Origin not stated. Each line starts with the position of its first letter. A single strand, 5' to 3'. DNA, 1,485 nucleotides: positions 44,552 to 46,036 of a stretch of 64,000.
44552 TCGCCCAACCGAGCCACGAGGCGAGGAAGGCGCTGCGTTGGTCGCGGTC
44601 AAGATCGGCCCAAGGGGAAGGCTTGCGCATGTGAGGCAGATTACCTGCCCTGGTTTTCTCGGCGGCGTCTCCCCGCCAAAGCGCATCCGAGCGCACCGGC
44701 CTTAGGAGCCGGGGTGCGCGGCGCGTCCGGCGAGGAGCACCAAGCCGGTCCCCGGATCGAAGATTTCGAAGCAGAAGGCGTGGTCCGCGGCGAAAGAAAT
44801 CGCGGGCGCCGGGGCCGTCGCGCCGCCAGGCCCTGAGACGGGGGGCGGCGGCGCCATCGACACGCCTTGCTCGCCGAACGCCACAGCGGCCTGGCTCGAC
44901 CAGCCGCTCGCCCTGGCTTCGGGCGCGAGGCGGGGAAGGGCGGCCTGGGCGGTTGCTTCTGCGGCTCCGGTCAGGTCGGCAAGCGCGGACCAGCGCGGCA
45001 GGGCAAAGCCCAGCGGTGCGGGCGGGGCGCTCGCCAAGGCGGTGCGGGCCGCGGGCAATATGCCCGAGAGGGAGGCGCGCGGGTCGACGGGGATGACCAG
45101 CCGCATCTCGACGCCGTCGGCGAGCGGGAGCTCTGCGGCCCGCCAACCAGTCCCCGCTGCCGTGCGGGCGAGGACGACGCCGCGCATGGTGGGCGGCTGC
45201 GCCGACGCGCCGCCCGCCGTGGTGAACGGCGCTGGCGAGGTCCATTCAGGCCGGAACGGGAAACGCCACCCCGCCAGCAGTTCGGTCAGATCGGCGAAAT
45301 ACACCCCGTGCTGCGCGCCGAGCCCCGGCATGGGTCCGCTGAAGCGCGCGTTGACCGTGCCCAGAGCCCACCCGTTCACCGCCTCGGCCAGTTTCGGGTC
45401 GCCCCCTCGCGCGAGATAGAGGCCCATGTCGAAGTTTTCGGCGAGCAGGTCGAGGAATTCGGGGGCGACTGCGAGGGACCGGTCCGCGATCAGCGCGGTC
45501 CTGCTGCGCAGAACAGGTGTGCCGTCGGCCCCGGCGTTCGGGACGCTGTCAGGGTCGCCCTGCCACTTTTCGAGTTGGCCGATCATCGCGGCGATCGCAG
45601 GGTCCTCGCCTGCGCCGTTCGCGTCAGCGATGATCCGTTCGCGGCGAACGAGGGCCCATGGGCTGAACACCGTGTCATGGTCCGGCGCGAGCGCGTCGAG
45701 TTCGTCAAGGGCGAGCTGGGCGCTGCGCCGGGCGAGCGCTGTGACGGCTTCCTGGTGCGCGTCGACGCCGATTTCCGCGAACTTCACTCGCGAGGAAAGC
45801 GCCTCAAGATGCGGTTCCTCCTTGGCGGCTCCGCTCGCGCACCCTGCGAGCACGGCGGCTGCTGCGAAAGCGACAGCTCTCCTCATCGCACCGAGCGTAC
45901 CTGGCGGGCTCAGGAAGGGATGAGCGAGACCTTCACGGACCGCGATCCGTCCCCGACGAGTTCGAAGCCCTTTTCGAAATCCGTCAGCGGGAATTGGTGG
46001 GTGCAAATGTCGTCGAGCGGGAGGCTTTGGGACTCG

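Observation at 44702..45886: Serpin-like lipoprotein with a proline-rich reactive-centre-loop region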

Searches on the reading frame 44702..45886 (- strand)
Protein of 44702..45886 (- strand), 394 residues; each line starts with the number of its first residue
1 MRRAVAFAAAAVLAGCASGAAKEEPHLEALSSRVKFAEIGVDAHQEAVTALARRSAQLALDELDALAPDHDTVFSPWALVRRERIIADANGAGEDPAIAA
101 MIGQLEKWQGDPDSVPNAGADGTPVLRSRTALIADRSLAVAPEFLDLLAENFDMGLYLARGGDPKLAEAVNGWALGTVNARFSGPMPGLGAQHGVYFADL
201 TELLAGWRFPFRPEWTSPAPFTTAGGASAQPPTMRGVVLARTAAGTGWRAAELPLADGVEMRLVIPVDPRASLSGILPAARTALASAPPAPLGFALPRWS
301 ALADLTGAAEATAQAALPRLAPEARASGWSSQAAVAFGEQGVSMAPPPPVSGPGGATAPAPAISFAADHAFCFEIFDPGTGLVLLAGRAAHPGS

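Call 3: search_protein_families(library=pfam, proteins=[window:44702-45886:-], max_evalue=10)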
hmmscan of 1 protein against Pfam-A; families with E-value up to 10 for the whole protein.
window:44702-45886:- (394 aa): 1 family
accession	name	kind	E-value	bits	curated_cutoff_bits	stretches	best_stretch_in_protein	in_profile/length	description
PF00079.25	Serpin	-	6.7e-13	49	27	2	121-271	78-232/370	Serpin (serine protease inhibitor)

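Call 4: search_protein_families(library=ncbifam, proteins=[window:44702-45886:-], max_evalue=10)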
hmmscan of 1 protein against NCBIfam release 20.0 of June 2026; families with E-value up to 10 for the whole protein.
window:44702-45886:- (394 aa): 0 families

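Call 5: search_solved_structures(query=window:44702-45886:-, max_evalue=10, show_alignments=3)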
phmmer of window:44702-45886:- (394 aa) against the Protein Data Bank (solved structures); distinct sequences matched with E-value up to 10: 19.
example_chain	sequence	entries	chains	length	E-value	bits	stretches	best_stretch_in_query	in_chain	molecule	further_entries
3le2_A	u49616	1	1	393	2.2e-06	30.5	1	46-262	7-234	Serpin-ZX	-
8gxv_A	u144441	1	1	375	0.00011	24.9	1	332-392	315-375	Proteinase inhibitor I4 serpin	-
6cj7_A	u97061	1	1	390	0.00049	22.7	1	125-306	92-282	Serpin-12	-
1jti_A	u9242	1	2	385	0.0011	21.6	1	131-392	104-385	Ovalbumin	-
1uhg_A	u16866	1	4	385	0.0013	21.3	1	131-392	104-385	Ovalbumin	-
1ova_A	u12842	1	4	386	0.0013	21.3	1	131-392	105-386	OVALBUMIN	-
8h55_A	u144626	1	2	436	0.022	17.3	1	169-300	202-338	Angiotensinogen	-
5cdx_A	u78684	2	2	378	0.032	16.8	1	125-392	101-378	Conserpin | Conserpin in the latent state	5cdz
5ce0_A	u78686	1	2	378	0.036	16.6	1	125-392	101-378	Native conserpin with Z-variant (E342K)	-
4dy0_A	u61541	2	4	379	0.041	16.4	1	205-303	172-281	Glia-derived nexin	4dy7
3fgq_A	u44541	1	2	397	0.088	15.3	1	125-392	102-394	Neuroserpin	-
3f5n_A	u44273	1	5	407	0.096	15.2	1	125-392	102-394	Neuroserpin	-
6ee5_A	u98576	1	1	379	0.16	14.5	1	125-266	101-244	Conserpin-AATRCL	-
9r4w_B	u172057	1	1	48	0.3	13.6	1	344-375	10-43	LEE-encoded effector EspF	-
9j91_A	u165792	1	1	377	0.35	13.3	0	98-223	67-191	Serine protease inhibitor 1 serpin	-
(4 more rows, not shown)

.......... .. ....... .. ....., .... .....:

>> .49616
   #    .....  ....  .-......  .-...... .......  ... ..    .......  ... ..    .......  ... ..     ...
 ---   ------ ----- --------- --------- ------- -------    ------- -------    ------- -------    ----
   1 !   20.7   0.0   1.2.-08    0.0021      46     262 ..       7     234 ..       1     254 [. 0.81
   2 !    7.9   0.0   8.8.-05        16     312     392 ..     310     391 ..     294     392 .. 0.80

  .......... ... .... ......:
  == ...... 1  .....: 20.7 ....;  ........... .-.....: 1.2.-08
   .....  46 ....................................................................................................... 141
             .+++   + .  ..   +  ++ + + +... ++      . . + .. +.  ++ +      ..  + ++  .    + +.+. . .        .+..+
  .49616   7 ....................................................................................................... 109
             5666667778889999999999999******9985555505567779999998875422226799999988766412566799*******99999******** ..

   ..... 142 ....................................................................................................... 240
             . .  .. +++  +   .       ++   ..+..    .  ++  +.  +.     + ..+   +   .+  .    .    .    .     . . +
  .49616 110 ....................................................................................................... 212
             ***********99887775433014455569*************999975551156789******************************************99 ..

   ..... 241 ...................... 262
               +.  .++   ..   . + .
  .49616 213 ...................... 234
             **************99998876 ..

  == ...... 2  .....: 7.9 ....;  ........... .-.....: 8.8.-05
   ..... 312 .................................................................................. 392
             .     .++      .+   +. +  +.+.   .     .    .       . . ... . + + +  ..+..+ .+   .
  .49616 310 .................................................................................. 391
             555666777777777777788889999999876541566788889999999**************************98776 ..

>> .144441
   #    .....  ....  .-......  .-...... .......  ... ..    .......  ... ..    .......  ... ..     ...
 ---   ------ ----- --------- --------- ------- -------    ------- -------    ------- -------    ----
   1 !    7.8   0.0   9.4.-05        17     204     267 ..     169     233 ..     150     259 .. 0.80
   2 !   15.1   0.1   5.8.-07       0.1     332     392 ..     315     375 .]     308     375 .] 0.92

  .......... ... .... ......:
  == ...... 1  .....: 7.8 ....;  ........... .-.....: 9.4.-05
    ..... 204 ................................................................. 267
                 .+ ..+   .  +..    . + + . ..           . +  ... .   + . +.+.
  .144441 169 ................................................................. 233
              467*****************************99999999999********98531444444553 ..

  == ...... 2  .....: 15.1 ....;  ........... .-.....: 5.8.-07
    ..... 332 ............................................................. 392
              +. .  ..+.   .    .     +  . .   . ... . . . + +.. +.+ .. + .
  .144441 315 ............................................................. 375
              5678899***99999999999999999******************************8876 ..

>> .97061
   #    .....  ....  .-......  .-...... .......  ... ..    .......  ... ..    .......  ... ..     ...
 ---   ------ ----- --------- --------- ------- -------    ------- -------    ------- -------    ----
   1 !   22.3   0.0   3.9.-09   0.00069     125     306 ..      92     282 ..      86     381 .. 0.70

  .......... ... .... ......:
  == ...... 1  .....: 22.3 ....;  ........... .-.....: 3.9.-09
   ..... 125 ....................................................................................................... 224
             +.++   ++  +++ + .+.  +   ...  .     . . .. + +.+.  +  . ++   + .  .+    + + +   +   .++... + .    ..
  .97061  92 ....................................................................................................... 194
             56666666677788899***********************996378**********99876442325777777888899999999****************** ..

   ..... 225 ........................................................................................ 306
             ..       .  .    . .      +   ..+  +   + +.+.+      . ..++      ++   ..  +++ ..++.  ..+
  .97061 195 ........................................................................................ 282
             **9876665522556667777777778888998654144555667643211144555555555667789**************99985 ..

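Call 6: find_homologous_proteins(query=window:44702-45886:-, max_evalue=0.001)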
Query window:44702-45886:- (394 aa): 7 proteins with E <= 0.001 among 8000 candidates.
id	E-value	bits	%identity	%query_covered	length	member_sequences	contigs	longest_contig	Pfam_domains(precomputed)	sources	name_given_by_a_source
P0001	1.6e-228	777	100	92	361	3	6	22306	PF00079.26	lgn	-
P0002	3.1e-210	716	87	100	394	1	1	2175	PF00079.26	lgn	-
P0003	8.8e-205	698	85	100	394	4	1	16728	PF00079.26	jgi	jgi:hypothetical protein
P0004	1.2e-149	517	64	99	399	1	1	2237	PF00079.26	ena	-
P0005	8.0e-146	504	65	99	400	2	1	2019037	PF00079.26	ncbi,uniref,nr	ncbi:serpin family protein [Segniliparus rugosus]|uniref:Serpin domain-containing protein n=1 Tax=Se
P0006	3.1e-142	493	61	98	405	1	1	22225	PF00079.26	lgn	-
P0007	1.1e-137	478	59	96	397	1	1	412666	PF00079.26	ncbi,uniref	ncbi:MAG: serpin family protein [Segniliparus sp.]|uniref:serpin family protein n=1 Tax=Segniliparus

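Call 11: find_related_loci(query=A1, collection=genome_contigs, flank=10000)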
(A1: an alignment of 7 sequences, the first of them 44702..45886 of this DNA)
Query A1 (394 aa) in genome_contigs; peptide patterns used: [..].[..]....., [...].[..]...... (x = any residue, [..] = any of these).
232 stretches matched a pattern; 2 encode a relative of the query (tblastn E <= 1e-3); 2 distinct loci.
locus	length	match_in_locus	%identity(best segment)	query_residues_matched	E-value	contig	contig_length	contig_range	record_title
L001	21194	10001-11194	65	1-392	8e-142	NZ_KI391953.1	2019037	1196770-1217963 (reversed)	Segniliparus rugosus ATCC BAA-974 acqcO-supercont2.1, whole genome shotgun sequence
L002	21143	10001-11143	59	15-393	9e-120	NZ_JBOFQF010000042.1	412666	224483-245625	MAG: Segniliparus sp. isolate WFFMC_MAG_217 k139_28574_flag=0_multi=31.5206_len=412666, whole genome shotgun sequence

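Call 18: search_protein_representatives(alignment_id=A1)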
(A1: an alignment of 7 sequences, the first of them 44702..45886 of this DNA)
Query: 7 sequences, 395 profile positions. Proteins with E-value up to 0.001 (for the whole library): 6963; up to 1e-10: 1155; up to 1e-30: 7. The best 150 are listed.
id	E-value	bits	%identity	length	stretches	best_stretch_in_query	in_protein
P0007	5.7e-213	723.6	-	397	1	2-395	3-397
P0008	6.2e-44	167.1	-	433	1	4-393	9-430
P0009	1.6e-42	162.5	-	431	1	4-395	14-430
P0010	2.4e-40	155.3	-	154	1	234-394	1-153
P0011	2.4e-38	148.7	-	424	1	5-394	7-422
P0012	2.7e-38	148.5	-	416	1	3-393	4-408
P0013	1.6e-36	142.7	-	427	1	3-393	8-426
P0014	2.0e-28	116.0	-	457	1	2-393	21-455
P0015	4.3e-27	111.6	-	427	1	1-394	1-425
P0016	2.3e-26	109.3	-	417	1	39-394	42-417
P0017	2.7e-26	109.0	-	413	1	27-395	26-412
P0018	4.6e-26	108.2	-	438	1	5-393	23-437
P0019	1.1e-25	107.0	-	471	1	133-394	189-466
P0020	1.6e-25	106.5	-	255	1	193-394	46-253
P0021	2.3e-25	105.9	-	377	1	4-304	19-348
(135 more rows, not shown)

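Call 20: predict_structure(alignment_id=A1)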
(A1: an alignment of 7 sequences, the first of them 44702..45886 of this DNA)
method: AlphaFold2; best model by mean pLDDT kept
length: 394 residues; sequences in the alignment: 7
mean_pLDDT: 38.1   pTM: 0.36
mean pLDDT of the five models: 38.1, 34.1, 31.3, 30.5, 30.4
residues with pLDDT >= 90: 0; 70-90: 10; 50-70: 34; < 50: 350
segments of 3 or more residues with pLDDT < 50: 1-238, 254-259, 291-394
pLDDT, mean of each block of 10 residues (from residue 1): 35 27 28 39 41 41 37 32 41 38 34 38 29 29 36 36 46 39 28 25 34 42 40 45 67 49 53 62 69 40 30 25 28 32 35 31 32 39 36 30
secondary structure, 60 per line:
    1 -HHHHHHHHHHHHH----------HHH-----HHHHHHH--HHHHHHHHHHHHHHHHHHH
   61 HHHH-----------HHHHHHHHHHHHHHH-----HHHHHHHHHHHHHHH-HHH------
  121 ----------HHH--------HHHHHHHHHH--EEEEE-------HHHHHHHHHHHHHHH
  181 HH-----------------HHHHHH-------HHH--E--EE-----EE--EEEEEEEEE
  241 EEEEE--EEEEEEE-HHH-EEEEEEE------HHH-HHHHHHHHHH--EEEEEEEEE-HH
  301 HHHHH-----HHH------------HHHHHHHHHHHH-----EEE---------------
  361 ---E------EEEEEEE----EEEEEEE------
elements in order: H2-14 H33-39 H42-64 H76-90 H96-110 H142-151 E154-158 H166-182 H200-205 E232-245 E248-254 E260-266 H277-286 E289-297 H299-305 H326-337 E343-345 E371-377 E382-388

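Call 21: list_cluster_members(proteins=[P0008, P0009, P0011, P0012, P0013, P0014, P0015, P0016, P0017, P0018])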
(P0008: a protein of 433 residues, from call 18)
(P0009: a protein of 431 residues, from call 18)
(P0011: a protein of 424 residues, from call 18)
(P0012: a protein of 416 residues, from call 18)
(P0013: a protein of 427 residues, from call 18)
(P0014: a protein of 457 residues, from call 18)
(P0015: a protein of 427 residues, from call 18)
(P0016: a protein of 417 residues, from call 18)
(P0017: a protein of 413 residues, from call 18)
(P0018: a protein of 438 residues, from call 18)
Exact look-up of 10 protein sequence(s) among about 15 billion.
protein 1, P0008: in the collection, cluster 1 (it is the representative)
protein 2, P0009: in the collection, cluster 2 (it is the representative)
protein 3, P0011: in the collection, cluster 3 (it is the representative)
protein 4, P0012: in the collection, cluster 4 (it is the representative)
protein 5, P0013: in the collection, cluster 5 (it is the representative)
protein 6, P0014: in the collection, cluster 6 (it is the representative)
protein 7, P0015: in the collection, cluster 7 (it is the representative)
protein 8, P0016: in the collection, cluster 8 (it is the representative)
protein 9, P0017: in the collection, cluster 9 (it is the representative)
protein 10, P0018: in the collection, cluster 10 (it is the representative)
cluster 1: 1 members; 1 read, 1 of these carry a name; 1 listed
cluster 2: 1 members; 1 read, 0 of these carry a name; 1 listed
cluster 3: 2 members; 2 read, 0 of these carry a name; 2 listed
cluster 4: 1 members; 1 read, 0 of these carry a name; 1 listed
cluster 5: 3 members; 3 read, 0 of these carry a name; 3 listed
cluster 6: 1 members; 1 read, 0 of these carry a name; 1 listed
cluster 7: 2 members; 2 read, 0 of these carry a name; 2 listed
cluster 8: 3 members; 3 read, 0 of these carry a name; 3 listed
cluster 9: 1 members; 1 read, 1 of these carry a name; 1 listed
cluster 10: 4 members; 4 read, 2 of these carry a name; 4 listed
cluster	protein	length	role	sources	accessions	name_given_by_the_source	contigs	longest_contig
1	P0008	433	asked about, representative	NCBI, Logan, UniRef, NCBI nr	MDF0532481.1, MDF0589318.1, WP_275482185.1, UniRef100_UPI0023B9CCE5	serpin family protein [Tsukamurella sp. 8F] | serpin family protein n=1 Tax=unclassified Tsukamurella TaxID=2633480 RepID=UPI0023B9CCE5 | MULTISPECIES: serpin family protein [unclassified Tsukamurella]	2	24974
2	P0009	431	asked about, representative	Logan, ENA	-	-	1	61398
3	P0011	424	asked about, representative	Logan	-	-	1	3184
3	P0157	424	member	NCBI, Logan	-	-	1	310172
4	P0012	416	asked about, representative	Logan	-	-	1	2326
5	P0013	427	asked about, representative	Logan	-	-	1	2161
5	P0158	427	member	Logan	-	-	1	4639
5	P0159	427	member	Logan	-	-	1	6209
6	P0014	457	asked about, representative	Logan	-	-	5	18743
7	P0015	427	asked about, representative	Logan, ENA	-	-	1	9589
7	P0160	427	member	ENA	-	-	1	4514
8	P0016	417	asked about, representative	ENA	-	-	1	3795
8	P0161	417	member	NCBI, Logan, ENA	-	-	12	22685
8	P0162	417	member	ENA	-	-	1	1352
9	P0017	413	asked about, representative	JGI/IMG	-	serpin B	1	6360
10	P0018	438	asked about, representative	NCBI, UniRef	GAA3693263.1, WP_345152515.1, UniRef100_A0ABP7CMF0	serpin family protein [Arthrobacter ginkgonis] | Serpin family protein n=1 Tax=Arthrobacter ginkgonis TaxID=1630594 RepID=A0ABP7CMF0_9MICC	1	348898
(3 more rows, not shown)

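Call 23: find_homologous_proteins(query=A2, max_evalue=1e-10)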
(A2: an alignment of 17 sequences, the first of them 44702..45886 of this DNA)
Query A2 (17 sequences) (394 aa, profile of the alignment): 24 proteins with E <= 1e-10 among 8000 candidates.
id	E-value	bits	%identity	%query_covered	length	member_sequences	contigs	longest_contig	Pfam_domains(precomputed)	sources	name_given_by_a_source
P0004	3.1e-147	509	64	99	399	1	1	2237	PF00079.26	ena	-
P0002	1.1e-146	508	87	100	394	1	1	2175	PF00079.26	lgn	-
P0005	9.4e-145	501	65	99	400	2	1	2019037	PF00079.26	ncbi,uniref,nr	ncbi:serpin family protein [Segniliparus rugosus]|uniref:Serpin domain-containing protein n=1 Tax=Se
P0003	8.5e-144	498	85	100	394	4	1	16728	PF00079.26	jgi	jgi:hypothetical protein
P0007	1.1e-142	494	59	96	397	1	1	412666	PF00079.26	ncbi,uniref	ncbi:MAG: serpin family protein [Segniliparus sp.]|uniref:serpin family protein n=1 Tax=Segniliparus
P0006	1.2e-138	481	61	98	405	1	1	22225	PF00079.26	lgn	-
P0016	1.4e-135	471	27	83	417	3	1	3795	PF00079.26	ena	-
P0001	1.4e-130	454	100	92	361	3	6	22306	PF00079.26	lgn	-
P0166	4.6e-123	430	30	99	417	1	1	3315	PF00079.26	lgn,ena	-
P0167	6.0e-123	429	28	93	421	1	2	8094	PF00079.26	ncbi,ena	-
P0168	6.0e-122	426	30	79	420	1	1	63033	PF00079.26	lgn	-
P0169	1.8e-120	421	28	92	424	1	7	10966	PF00079.26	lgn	-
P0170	8.8e-120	419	28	93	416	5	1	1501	PF00079.26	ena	-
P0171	2.7e-119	417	30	75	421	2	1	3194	PF00079.26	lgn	-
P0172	2.1e-118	414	28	91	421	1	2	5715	PF00079.26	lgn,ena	-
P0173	1.5e-117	412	27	99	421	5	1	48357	PF00079.26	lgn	-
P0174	2.2e-117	411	27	95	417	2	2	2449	PF00079.26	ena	-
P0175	5.6e-117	410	29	98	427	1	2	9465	PF00079.26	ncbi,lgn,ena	-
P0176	4.1e-116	407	27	95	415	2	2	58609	PF00079.26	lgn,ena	-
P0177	1.0e-114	402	31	99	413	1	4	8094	PF00079.26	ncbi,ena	-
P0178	5.8e-113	396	29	69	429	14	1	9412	PF00079.26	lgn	-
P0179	1.5e-112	395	26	96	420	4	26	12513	PF00079.26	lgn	-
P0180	6.4e-54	202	27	34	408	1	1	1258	PF00079.26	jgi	-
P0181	3.3e-28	117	29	34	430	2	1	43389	PF00079.26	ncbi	-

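Call 26: find_homologous_proteins(query=A3, max_evalue=1e-30)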
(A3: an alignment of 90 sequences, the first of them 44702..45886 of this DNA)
Query A3 (90 sequences) (394 aa, profile of the alignment): 16 proteins with E <= 1e-30 among 8000 candidates.
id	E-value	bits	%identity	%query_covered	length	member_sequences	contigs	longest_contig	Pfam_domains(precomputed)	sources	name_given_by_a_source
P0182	1.9e-144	500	28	65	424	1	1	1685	PF00079.26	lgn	-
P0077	3.4e-137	476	25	68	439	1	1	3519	PF00079.26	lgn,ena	-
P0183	1.1e-136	475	25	68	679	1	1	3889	PF00079.26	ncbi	-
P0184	6.7e-124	433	27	48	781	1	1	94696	PF00079.26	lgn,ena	-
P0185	2.3e-116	408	24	68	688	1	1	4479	PF00079.26,PF04545.23,PF04542.21,PF08281.19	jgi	jgi:RNA polymerase sigma factor (sigma-70 family)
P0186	6.0e-114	400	26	58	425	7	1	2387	PF00079.26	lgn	-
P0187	1.0e-104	369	23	87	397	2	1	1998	PF00079.26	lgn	-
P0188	7.5e-94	334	50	7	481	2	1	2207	PF00079.26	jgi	jgi:serpin B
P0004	8.2e-93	330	64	99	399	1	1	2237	PF00079.26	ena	-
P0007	9.4e-90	320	59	96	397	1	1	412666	PF00079.26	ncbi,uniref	ncbi:MAG: serpin family protein [Segniliparus sp.]|uniref:serpin family protein n=1 Tax=Segniliparus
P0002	9.8e-89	317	87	100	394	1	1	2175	PF00079.26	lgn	-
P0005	1.9e-88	316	65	99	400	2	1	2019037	PF00079.26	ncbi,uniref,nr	ncbi:serpin family protein [Segniliparus rugosus]|uniref:Serpin domain-containing protein n=1 Tax=Se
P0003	1.9e-86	309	85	100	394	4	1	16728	PF00079.26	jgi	jgi:hypothetical protein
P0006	6.8e-85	304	61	98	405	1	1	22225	PF00079.26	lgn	-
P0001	3.6e-79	285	100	92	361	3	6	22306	PF00079.26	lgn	-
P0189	5.9e-69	252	26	53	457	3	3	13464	PF00079.26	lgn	-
